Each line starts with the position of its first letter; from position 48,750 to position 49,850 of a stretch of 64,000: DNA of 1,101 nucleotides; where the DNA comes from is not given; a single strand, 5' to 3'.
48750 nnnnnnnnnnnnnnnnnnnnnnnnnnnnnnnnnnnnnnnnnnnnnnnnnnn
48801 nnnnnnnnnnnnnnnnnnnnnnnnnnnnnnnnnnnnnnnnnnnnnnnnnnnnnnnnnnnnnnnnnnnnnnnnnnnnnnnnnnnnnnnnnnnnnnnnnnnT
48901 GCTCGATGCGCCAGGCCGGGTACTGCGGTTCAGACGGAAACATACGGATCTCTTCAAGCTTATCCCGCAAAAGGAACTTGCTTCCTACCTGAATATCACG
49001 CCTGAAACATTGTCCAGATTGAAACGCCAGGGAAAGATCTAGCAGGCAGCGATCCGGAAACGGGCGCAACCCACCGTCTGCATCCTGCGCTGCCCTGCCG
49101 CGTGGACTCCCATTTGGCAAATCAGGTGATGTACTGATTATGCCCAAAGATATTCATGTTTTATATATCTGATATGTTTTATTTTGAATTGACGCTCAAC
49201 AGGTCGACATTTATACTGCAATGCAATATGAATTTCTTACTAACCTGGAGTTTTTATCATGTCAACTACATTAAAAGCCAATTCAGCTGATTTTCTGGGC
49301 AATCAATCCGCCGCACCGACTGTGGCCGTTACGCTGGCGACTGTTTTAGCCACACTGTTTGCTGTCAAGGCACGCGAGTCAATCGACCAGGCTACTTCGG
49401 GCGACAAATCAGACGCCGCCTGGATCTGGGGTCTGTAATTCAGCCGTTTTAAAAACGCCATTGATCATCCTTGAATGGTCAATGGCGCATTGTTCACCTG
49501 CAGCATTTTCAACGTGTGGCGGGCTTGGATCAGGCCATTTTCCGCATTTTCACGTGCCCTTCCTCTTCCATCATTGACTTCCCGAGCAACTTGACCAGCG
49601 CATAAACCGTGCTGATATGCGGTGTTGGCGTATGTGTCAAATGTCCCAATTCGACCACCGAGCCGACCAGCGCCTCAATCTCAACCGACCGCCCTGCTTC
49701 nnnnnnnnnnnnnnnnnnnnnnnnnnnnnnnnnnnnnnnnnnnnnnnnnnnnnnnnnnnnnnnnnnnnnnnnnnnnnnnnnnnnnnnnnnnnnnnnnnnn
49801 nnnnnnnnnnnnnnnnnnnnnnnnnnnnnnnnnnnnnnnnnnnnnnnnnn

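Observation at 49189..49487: Unannotated 59-aa gene with full expression signals inside the oxalate cluster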

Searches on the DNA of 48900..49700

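Call 19: search_rna_families(source=window, start=48900, end=49700, threshold=evalue, max_evalue=1)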
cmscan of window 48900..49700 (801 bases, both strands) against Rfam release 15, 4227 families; matches with E-value up to 1: 1.
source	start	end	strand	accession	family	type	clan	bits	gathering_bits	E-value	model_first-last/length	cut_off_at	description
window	49121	49196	+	RF00281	SNORD47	Gene; snRNA; snoRNA; CD-box;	-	24.9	50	0.033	1-77/77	no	Small nucleolar RNA SNORD47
